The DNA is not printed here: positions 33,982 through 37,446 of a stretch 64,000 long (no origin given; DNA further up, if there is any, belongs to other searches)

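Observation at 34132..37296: HydB flavoprotein with its C-terminal ferredoxin domain replaced by a GltD/NfnB-like module, giving a 1054-aa subunit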

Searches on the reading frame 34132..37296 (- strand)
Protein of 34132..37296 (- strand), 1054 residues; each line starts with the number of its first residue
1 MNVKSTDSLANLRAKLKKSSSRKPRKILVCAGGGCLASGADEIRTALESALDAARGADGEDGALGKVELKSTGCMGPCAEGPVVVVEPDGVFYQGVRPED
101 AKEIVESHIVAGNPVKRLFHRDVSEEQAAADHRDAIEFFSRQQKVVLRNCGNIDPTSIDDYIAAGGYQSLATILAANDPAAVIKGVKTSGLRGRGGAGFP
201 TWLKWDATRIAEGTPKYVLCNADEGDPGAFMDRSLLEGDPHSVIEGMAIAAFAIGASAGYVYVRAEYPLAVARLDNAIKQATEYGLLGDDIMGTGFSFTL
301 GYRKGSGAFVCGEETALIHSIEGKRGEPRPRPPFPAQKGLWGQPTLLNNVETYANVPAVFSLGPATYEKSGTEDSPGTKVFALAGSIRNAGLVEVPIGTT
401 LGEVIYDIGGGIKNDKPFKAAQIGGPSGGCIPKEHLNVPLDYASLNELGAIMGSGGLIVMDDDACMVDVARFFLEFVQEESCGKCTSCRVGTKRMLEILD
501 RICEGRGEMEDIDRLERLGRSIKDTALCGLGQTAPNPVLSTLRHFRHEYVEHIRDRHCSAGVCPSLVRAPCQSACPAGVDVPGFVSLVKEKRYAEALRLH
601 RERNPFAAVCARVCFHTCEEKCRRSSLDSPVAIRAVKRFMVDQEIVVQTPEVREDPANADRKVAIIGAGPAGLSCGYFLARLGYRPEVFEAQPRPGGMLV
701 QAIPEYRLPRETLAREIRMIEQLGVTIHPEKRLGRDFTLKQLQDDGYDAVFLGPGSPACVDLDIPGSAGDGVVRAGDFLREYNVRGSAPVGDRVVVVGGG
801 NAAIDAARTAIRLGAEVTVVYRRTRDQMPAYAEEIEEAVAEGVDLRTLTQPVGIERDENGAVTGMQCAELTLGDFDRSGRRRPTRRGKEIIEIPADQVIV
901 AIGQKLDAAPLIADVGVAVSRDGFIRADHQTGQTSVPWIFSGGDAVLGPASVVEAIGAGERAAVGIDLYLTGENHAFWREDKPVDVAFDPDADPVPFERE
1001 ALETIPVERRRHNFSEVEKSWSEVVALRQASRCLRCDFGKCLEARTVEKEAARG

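Call 6: search_protein_families(library=pfam, proteins=[window:34132-37296:-], max_evalue=0.01)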
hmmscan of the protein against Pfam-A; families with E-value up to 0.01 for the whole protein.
window:34132-37296:- (1054 aa): 20 families
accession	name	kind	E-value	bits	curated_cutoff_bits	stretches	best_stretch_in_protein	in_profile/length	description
PF01512.22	Complex1_51K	-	4.2e-45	153.7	31.2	1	186-357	1-149/150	Nuo51 FMN-binding domain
PF10589.14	NADH_4Fe-4S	-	4.8e-36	122.9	23.5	1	468-552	1-85/85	NADH-ubiquinone oxidoreductase-F iron-sulfur binding region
PF07992.20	Pyr_redox_2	-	3.2e-35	122.4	26.1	1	662-959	2-291/291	Pyridine nucleotide-disulphide oxidoreductase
PF14691.11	Fer4_20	-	6.5e-22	77.9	25.8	2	560-644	21-108/113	Dihydroprymidine dehydrogenase domain II, 4Fe-4S cluster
PF00070.33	Pyr_redox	-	3.1e-16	60.1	22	2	793-866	1-78/82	Pyridine nucleotide-disulphide oxidoreductase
PF13738.12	Pyr_redox_3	-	7e-15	55.5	30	1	790-943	163-305/305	Pyridine nucleotide-disulphide oxidoreductase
PF01257.25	2Fe-2S_thioredx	-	1.6e-10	41.4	24.8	1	25-106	66-142/145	Thioredoxin-like [2Fe-2S] ferredoxin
PF13450.12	NAD_binding_8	-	3.4e-10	40.5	21.9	1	665-698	1-34/68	NAD(P)-binding Rossmann-like domain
PF12831.13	FAD_oxidored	-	1.8e-07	31.2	27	0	794-823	2-31/416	FAD dependent oxidoreductase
PF01262.27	AlaDh_PNT_C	-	1.6e-06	28.1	23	1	793-825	30-62/214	Alanine dehydrogenase/PNT, C-terminal domain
PF10531.15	SLBB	-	3.4e-06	27.2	27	1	381-429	2-53/55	SLBB domain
PF01266.30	DAO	-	3.5e-06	27.2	27.9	1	662-697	1-37/353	FAD dependent oxidoreductase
PF01134.28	GIDA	-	3.7e-05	23.4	22.1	0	794-823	2-31/391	Glucose inhibited division protein A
PF01494.25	FAD_binding_3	-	4.4e-05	23.3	22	1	662-690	3-31/349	FAD binding domain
PF00890.30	FAD_binding_2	-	7.1e-05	22.6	20.4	0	663-697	2-36/414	FAD binding domain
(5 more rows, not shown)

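Call 7: search_protein_families(library=ncbifam, proteins=[window:34132-37296:-], max_evalue=0.001)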
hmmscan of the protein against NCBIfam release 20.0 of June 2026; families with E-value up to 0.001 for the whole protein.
window:34132-37296:- (1054 aa): 72 families (the best 25 are shown)
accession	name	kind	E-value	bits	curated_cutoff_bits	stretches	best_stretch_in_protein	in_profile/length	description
NF009410.0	PRK12771.1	subfamily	7.6e-146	487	516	1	522-1043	4-516/566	NAD(P)-binding protein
TIGR01959.1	nuoF_fam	equivalog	1.2e-142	475.1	558.65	1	149-553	5-410/410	NADH-quinone oxidoreductase subunit NuoF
NF009454.0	PRK12814.1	equivalog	3.5e-127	425.5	916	1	541-1038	80-574/657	putative NADPH-dependent glutamate synthase small subunit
NF010120.0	PRK13596.1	equivalog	4.5e-108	361.5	389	1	144-557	6-421/433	NADH-quinone oxidoreductase subunit NuoF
NF008436.0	PRK11278.1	equivalog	6.9e-107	358.1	749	1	151-558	20-431/448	NADH-quinone oxidoreductase subunit NuoF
NF009414.0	PRK12778.1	equivalog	7.3e-106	355.2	1103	1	563-971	331-750/752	bifunctional dihydroorotate dehydrogenase B NAD binding subunit/NADPH-dependent glutamate synthase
TIGR03315.1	Se_ygfK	equivalog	2e-101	340.1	835.3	1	569-1038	445-888/1012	putative selenate reductase subunit YgfK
TIGR01316.1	gltA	equivalog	1.3e-99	334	471.75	1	567-970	34-449/449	NADPH-dependent glutamate synthase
NF010590.0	PRK13984.1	equivalog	2.8e-95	319.7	946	1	571-973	198-609/611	putative oxidoreductase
TIGR01318.1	gltD_gamma_fam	subfamily_domain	1.7e-82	277.5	482.95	1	556-970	35-465/467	glutamate synthase, small subunit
NF009413.0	PRK12775.1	equivalog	8.6e-81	272.1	1895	1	559-979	329-761/1006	putative trifunctional 2-polyprenylphenol hydroxylase/glutamate synthase subunit beta/ferritin domain-containing protein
NF009408.0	PRK12769.1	equivalog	8.3e-75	252.2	1003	1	568-971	233-652/659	formate-dependent uric acid utilization protein AegA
NF009415.0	PRK12779.1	equivalog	4.9e-72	243.1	1519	1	549-965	184-621/944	putative bifunctional glutamate synthase subunit beta/2-polyprenylphenol hydroxylase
NF009451.0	PRK12809.1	equivalog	8.5e-65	219.2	1154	1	568-964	216-628/639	formate-dependent uric acid utilization protein YgfT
NF009409.0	PRK12770.1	subfamily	2.5e-61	207.7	343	1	653-973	11-353/360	putative glutamate synthase subunit beta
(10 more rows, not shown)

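Call 16: find_homologous_proteins(query=window:34132-37296:-, max_evalue=1e-20)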
Query window:34132-37296:- (1054 aa): 8000 proteins with E <= 1e-20 among 8000 candidates; the best 120 are listed.
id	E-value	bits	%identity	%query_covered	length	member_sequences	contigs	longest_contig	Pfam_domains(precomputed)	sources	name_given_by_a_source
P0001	0.0e+0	2403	100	100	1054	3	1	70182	PF13450.13,PF07992.21,PF00070.34,PF01257.26,PF12831.14,PF10531.16,PF01266.31,PF10589.15,PF14691.12,PF13738.13,PF01262.28,PF01512.23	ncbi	-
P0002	0.0e+0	1834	75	100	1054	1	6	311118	PF13450.13,PF07992.21,PF00070.34,PF03486.21,PF01257.26,PF01134.29,PF12831.14,PF10531.16,PF01266.31,PF10589.15,PF14691.12,PF00890.31,PF13738.13,PF01262.28,PF01512.23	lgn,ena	-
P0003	0.0e+0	1747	73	99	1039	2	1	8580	PF13450.13,PF07992.21,PF00070.34,PF03486.21,PF01257.26,PF01134.29,PF12831.14,PF10531.16,PF01266.31,PF10589.15,PF14691.12,PF00890.31,PF13738.13,PF01262.28,PF01512.23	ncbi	ncbi:MAG: NADH-ubiquinone oxidoreductase-F iron-sulfur binding region domain-containing protein [Spi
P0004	0.0e+0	1747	73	99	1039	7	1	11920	PF13450.13,PF07992.21,PF00070.34,PF03486.21,PF01257.26,PF01134.29,PF01494.26,PF12831.14,PF01946.24,PF10531.16,PF01266.31,PF10589.15,PF14691.12,PF00890.31,PF13738.13,PF01262.28,PF01512.23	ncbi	ncbi:MAG: NADH-ubiquinone oxidoreductase-F iron-sulfur binding region domain-containing protein [Spi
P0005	0.0e+0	1736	74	99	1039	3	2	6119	PF13450.13,PF07992.21,PF00070.34,PF03486.21,PF01257.26,PF01134.29,PF01494.26,PF12831.14,PF10531.16,PF01266.31,PF10589.15,PF14691.12,PF00890.31,PF13738.13,PF01262.28,PF01512.23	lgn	-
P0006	0.0e+0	1733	74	99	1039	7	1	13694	PF13450.13,PF07992.21,PF00070.34,PF03486.21,PF01257.26,PF01134.29,PF01494.26,PF12831.14,PF10531.16,PF01266.31,PF10589.15,PF14691.12,PF00890.31,PF13738.13,PF01262.28,PF01512.23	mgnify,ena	mgnify:FL=1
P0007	0.0e+0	1730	74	99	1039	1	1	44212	PF13450.13,PF07992.21,PF00070.34,PF03486.21,PF01257.26,PF01134.29,PF01494.26,PF12831.14,PF10531.16,PF01266.31,PF10589.15,PF14691.12,PF00890.31,PF13738.13,PF01262.28,PF01512.23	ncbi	-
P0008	0.0e+0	1729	73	99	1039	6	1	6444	PF13450.13,PF07992.21,PF00070.34,PF01257.26,PF01134.29,PF01494.26,PF12831.14,PF10531.16,PF01266.31,PF10589.15,PF14691.12,PF13738.13,PF01262.28,PF01512.23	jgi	jgi:NADH-quinone oxidoreductase subunit F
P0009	0.0e+0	1728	73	99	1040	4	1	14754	PF13450.13,PF07992.21,PF00070.34,PF03486.21,PF01257.26,PF01134.29,PF01494.26,PF12831.14,PF10531.16,PF01266.31,PF10589.15,PF14691.12,PF00890.31,PF13738.13,PF01262.28,PF01512.23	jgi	jgi:NADH-quinone oxidoreductase subunit F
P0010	0.0e+0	1723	73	99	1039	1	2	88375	PF13450.13,PF07992.21,PF00070.34,PF03486.21,PF01257.26,PF01134.29,PF12831.14,PF01946.24,PF10531.16,PF01266.31,PF10589.15,PF14691.12,PF00890.31,PF13738.13,PF01262.28,PF01512.23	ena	-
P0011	0.0e+0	1708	74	96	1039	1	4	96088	PF13450.13,PF07992.21,PF00070.34,PF01257.26,PF01134.29,PF12831.14,PF10531.16,PF01266.31,PF10589.15,PF14691.12,PF13738.13,PF01262.28,PF01512.23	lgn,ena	-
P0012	0.0e+0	1653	87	79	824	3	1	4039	PF13450.13,PF07992.21,PF00070.34,PF03486.21,PF01134.29,PF01494.26,PF12831.14,PF01946.24,PF10531.16,PF01266.31,PF10589.15,PF14691.12,PF00890.31,PF13738.13,PF01262.28,PF01512.23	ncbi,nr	ncbi:MAG: FAD-dependent oxidoreductase, partial [Spirochaetes bacterium]|nr:FAD-dependent oxidoreduc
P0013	0.0e+0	1635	69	99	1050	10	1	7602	PF13450.13,PF07992.21,PF00070.34,PF01257.26,PF01134.29,PF12831.14,PF10531.16,PF01266.31,PF10589.15,PF14691.12,PF13738.13,PF01262.28,PF01512.23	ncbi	ncbi:MAG: NADH-ubiquinone oxidoreductase-F iron-sulfur binding region domain-containing protein [Alk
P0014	0.0e+0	1629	69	98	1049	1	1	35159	PF13241.13,PF13450.13,PF07992.21,PF00070.34,PF03486.21,PF01257.26,PF01134.29,PF21799.3,PF12831.14,PF01946.24,PF10531.16,PF01266.31,PF10589.15,PF14691.12,PF00890.31,PF13738.13,PF01262.28,PF01512.23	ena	-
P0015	0.0e+0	1628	69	98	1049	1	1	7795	PF13241.13,PF13450.13,PF07992.21,PF00070.34,PF03486.21,PF01257.26,PF01134.29,PF21799.3,PF12831.14,PF01946.24,PF10531.16,PF01266.31,PF10589.15,PF14691.12,PF00890.31,PF13738.13,PF01262.28,PF01512.23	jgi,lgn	-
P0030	0.0e+0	1601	68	98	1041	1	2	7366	PF13450.13,PF07992.21,PF00070.34,PF01257.26,PF01134.29,PF12831.14,PF10531.16,PF01266.31,PF10589.15,PF14691.12,PF13738.13,PF01262.28,PF01512.23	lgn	-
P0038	0.0e+0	1593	67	97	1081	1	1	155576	PF13450.13,PF07992.21,PF00070.34,PF01257.26,PF12831.14,PF10531.16,PF01266.31,PF10589.15,PF14691.12,PF13738.13,PF01262.28,PF01512.23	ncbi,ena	-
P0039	0.0e+0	1593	67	97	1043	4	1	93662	PF13450.13,PF07992.21,PF00070.34,PF01257.26,PF12831.14,PF01946.24,PF10531.16,PF01266.31,PF10589.15,PF14691.12,PF13738.13,PF01512.23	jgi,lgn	jgi:NADH-quinone oxidoreductase subunit F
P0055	0.0e+0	1583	67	98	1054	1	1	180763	PF13450.13,PF07992.21,PF00070.34,PF01257.26,PF12831.14,PF10531.16,PF01266.31,PF10589.15,PF14691.12,PF13738.13,PF01262.28,PF01512.23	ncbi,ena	-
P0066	0.0e+0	1580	68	97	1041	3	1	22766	PF13450.13,PF07992.21,PF00070.34,PF01257.26,PF01134.29,PF12831.14,PF01946.24,PF10531.16,PF01266.31,PF10589.15,PF14691.12,PF00890.31,PF13738.13,PF01262.28,PF01512.23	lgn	-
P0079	0.0e+0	1572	67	98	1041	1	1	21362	PF13450.13,PF07992.21,PF00070.34,PF01257.26,PF01134.29,PF12831.14,PF10531.16,PF01266.31,PF10589.15,PF14691.12,PF00890.31,PF13738.13,PF01262.28,PF01512.23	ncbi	-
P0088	0.0e+0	1569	67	96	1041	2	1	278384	PF13450.13,PF07992.21,PF00070.34,PF01257.26,PF01134.29,PF12831.14,PF10531.16,PF01266.31,PF10589.15,PF14691.12,PF00890.31,PF13738.13,PF01262.28,PF01512.23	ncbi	ncbi:MAG: FAD-dependent oxidoreductase [Candidatus Omnitrophota bacterium]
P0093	0.0e+0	1567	66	100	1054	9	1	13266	PF13450.13,PF07992.21,PF00070.34,PF01257.26,PF01134.29,PF12831.14,PF01946.24,PF10531.16,PF01266.31,PF10589.15,PF14691.12,PF13738.13,PF01262.28,PF01512.23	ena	-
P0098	0.0e+0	1566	67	99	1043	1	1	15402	PF13450.13,PF07992.21,PF00070.34,PF01257.26,PF01134.29,PF12831.14,PF01946.24,PF01266.31,PF10589.15,PF14691.12,PF13738.13,PF01262.28,PF01512.23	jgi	jgi:NADH-quinone oxidoreductase subunit F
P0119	0.0e+0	1560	66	99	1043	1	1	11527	PF10531.16,PF01266.31,PF10589.15,PF13450.13,PF14691.12,PF07992.21,PF00070.34,PF13738.13,PF01257.26,PF01512.23,PF12831.14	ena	-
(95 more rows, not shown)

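Call 18: find_related_loci(query=window:34132-37296:-, collection=genome_contigs, flank=6000)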
Query window:34132-37296:- (1054 aa) in genome_contigs; peptide patterns used: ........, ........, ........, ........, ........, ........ (x = any residue, [..] = any of these).
592 stretches matched a pattern; 486 encode a relative of the query (tblastn E <= 1e-3); the best 80 are kept; 80 distinct loci.
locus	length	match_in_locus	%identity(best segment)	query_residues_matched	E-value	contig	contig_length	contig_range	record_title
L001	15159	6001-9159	91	1-1053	0e+0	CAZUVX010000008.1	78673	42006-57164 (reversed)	MAG TPA_asm: uncultured Spirochaetaceae bacterium isolate SRP252850_co1_392 genome assembly, contig: NODE_314_length_786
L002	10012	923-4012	73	1-1040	0e+0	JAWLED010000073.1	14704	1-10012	MAG: Spirochaetia bacterium isolate 20BLK6-1.bin.42 NODE_4168_length_14704_cov_15.916946, whole genome shotgun sequence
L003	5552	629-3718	73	1-1040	0e+0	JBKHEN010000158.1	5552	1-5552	MAG: Spirochaetaceae bacterium isolate D1M05_16 NODE_14456_length_5552_cov_50.183919, whole genome shotgun sequence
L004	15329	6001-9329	74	1-1040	0e+0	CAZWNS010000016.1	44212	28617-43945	MAG TPA_asm: uncultured Spirochaetaceae bacterium isolate SRP252850_co1_384 genome assembly, contig: NODE_1262_length_44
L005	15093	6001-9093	67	1-1040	0e+0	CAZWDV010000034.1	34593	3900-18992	MAG TPA_asm: uncultured Sediminispirochaeta sp. isolate binchicken_co8_71 genome assembly, contig: NODE_1468_length_3459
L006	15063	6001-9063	67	17-1040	0e+0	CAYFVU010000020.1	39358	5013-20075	MAG TPA_asm: uncultured Spirochaetaceae bacterium isolate ERP107533_co1_8 genome assembly, contig: NODE_378_length_39358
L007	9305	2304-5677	67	2-1040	0e+0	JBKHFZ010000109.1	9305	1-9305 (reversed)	MAG: Spirochaetaceae bacterium isolate D1M06_11 NODE_6595_length_9305_cov_6.555135, whole genome shotgun sequence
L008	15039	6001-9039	69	19-1040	0e+0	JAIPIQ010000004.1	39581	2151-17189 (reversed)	MAG: Candidatus Neomarinimicrobiota bacterium isolate Tobar13.5m-G82 Tobar13-5m-C1128, whole genome shotgun sequence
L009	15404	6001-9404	68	22-1040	0e+0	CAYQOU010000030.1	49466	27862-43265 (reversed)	MAG TPA_asm: uncultured Fibrobacterota bacterium isolate SRP252850_co1_324 genome assembly, contig: NODE_978_length_4946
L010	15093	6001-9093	68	9-1040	0e+0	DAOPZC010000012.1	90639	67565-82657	MAG TPA_asm: Kiritimatiellia bacterium isolate AMR_MDS_1298 NODE_138_length_90639_cov_16.217555, whole genome shotgun se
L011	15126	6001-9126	67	3-1050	0e+0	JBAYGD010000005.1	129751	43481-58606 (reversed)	MAG: Candidatus Omnitrophota bacterium isolate SO_2016_GW1_117 scaffold00309_OW334_2016, whole genome shotgun sequence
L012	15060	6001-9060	67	17-1045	0e+0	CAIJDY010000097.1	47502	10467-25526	MAG: Candidatus Omnitrophica bacterium isolate AM5_bin-0692 genome assembly, contig: bin-0692:097/229, whole genome shot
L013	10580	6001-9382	67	3-1040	0e+0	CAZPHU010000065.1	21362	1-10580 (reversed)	MAG TPA_asm: uncultured Fibrobacterota bacterium isolate SRP252850_co1_331 genome assembly, contig: NODE_4429_length_213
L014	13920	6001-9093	67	9-1040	0e+0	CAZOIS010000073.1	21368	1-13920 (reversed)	MAG TPA_asm: uncultured Lentisphaeraceae bacterium isolate SRP220891_co1_81 genome assembly, contig: NODE_4711_length_21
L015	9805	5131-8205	67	8-1041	0e+0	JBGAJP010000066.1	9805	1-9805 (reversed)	MAG: Pontiellaceae bacterium isolate MAG_AAO_H125.17 AAOH125-17_opera_contig_11771, whole genome shotgun sequence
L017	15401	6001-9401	65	1-1041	0e+0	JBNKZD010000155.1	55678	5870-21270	MAG: Chitinispirillaceae bacterium isolate D1.bin.5.orig k141_931048, whole genome shotgun sequence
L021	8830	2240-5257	68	26-1041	0e+0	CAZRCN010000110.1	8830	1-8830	MAG TPA_asm: uncultured Victivallales bacterium isolate SRP319275_co2_282 genome assembly, contig: NODE_8145_length_8830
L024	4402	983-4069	65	4-1041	0e+0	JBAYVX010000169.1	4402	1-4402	MAG: Kiritimatiellales bacterium isolate SO_2016_LW3_7 scaffold35211_LW162_2016, whole genome shotgun sequence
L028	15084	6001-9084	65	4-1041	0e+0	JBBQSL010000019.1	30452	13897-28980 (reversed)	MAG: Kiritimatiellales bacterium isolate Co_metawrap_1747 Cmw_1747_k141_7991040_length_30452_cov_9.9988, whole genome sh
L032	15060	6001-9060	65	12-1041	0e+0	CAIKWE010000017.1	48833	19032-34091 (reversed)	MAG: uncultured Verrucomicrobia bacterium isolate Kiruna_bin-04469 genome assembly, contig: bin-04469:17/60, whole genom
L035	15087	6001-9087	65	4-1041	0e+0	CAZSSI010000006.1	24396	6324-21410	MAG TPA_asm: uncultured Verrucomicrobiota bacterium isolate SRP272421_co2_364 genome assembly, contig: NODE_5328_length_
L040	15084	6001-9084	64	3-1041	0e+0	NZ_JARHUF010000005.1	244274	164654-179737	Vibrio sp. CAU 1672 contig5, whole genome shotgun sequence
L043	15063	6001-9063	69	9-1041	0e+0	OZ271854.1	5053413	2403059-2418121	MAG: Alkalispirochaeta sp. isolate f9219233-0a3a-470e-a864-7b431a34df26 genome assembly, chromosome: 1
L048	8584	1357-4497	65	5-1054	0e+0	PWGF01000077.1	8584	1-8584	MAG: Spirochaetaceae bacterium isolate T1Sed10_196 T1-Sed10-C9966, whole genome shotgun sequence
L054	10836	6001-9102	66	2-1043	0e+0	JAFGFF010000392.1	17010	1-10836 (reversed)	MAG: Pirellulales bacterium isolate Zod_Metabat.1299 k87_11622273, whole genome shotgun sequence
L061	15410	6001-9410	63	3-1041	0e+0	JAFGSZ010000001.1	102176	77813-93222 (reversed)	MAG: Bacteroidales bacterium isolate Zod_Metabat.943 k87_46196, whole genome shotgun sequence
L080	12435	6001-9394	62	1-1043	0e+0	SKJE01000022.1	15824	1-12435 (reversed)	MAG: Spirochaetia bacterium isolate CSBr16_92 CSBr16-3292, whole genome shotgun sequence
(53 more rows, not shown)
